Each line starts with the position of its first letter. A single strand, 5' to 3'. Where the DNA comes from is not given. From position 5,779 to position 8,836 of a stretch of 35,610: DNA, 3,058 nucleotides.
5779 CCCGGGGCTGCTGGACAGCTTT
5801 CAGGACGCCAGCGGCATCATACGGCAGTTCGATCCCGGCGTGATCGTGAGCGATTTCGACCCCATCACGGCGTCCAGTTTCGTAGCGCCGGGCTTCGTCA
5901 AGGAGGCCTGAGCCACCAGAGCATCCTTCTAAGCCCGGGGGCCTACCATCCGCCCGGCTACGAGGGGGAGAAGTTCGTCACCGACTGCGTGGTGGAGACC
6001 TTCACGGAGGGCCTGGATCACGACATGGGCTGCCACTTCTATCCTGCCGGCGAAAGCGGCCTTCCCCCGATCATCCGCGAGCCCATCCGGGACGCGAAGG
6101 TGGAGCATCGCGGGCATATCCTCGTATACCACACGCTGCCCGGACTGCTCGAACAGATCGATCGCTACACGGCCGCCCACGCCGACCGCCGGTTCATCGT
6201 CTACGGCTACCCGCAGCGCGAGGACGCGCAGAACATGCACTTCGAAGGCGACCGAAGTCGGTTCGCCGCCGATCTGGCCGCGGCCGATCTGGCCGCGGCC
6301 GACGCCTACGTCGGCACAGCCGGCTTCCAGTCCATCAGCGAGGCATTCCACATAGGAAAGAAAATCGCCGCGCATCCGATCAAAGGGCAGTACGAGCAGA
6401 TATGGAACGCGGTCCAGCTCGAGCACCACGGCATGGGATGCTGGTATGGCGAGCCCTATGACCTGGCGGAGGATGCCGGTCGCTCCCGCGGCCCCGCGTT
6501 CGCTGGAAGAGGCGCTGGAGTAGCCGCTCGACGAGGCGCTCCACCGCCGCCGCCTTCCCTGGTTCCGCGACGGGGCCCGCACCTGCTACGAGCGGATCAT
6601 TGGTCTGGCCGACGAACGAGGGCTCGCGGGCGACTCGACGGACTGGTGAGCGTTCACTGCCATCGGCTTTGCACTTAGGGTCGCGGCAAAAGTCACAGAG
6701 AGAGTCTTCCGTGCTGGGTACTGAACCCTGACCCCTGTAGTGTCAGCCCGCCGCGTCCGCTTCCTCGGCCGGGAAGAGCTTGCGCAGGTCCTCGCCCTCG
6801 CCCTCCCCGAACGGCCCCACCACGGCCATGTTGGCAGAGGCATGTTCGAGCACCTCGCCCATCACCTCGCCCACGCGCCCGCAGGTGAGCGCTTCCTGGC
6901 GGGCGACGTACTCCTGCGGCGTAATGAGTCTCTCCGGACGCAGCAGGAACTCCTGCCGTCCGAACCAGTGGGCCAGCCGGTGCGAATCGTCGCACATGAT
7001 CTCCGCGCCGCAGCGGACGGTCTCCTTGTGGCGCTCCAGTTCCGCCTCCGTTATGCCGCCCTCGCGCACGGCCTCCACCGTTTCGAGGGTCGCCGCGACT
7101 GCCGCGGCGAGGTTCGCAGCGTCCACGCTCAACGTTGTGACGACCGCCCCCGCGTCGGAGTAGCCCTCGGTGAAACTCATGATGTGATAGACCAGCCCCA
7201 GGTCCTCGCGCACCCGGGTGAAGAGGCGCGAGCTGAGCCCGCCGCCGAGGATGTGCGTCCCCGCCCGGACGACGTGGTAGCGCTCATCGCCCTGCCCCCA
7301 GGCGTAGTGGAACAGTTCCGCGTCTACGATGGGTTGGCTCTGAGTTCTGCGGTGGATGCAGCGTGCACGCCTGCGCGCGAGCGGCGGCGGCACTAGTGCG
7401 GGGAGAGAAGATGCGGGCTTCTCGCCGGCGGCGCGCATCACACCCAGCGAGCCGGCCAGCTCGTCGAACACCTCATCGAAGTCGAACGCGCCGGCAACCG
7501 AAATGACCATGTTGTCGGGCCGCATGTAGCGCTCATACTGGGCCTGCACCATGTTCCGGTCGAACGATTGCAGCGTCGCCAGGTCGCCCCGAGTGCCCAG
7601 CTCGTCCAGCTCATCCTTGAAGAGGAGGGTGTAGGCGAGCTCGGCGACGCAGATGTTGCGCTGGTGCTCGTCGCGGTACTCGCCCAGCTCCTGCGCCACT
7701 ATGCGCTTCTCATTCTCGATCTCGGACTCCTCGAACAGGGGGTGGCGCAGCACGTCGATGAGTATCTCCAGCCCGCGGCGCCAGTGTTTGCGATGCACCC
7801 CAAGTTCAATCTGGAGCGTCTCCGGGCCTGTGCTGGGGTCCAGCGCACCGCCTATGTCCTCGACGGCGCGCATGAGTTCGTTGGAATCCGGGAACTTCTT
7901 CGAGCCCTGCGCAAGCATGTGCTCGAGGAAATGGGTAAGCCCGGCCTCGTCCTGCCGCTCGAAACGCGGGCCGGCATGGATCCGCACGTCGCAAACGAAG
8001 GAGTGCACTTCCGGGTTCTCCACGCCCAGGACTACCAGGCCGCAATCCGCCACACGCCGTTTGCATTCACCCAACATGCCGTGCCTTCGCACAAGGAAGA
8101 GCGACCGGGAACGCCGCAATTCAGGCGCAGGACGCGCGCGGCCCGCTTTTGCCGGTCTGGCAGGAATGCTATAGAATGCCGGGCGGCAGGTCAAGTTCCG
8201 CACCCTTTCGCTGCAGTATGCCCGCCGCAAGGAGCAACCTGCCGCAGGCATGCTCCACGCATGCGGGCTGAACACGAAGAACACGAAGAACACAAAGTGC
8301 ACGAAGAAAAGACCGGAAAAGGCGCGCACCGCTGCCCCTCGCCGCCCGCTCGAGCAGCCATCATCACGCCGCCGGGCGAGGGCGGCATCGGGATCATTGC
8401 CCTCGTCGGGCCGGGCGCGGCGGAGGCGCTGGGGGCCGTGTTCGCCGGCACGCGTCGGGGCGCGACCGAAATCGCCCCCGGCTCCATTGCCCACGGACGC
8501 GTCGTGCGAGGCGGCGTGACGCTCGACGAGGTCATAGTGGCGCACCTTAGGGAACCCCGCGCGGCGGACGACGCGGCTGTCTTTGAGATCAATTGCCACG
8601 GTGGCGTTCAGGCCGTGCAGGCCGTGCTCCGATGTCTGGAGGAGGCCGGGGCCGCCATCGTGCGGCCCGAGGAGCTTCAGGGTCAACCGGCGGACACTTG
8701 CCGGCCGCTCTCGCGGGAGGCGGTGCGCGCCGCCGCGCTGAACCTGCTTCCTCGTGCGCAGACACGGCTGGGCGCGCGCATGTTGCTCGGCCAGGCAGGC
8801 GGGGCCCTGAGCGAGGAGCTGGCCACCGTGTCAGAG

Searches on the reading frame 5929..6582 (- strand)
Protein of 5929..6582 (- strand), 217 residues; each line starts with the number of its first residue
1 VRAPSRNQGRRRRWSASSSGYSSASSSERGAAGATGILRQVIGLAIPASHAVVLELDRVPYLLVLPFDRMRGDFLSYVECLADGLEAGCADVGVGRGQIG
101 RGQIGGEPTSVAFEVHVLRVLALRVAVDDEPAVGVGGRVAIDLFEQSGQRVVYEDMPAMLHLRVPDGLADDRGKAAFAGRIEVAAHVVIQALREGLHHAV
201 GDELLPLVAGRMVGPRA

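Call 9: search_protein_families(library=pfam, proteins=[window:5929-6582:-], max_evalue=0.001)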
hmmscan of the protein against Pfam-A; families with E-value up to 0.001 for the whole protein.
window:5929-6582:- (217 aa): 0 families

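Call 70: search_protein_families(library=pfam, proteins=[window:5929-6582:-], max_evalue=0.1)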
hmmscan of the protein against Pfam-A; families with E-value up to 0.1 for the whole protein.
window:5929-6582:- (217 aa): 1 family
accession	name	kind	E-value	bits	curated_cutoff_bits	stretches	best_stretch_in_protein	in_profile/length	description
PF17703.6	C19orf84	-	0.044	13.9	40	1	5-47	124-166/200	piRNA-mediated silencing protein C19orf84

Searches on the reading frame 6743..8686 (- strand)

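Call 9: search_protein_families(library=pfam, proteins=[window:6743-8686:-], max_evalue=0.001)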
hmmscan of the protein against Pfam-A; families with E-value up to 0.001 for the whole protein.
window:6743-8686:- (647 aa): 2 families
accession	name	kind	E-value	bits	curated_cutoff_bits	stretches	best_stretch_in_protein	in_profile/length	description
PF05193.26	Peptidase_M16_C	-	1.3e-27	97.2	23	1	374-556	1-180/181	Peptidase M16 inactive domain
PF00675.25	Peptidase_M16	-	8.6e-25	87.8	22.3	1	219-343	2-125/149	Insulinase (Peptidase family M16)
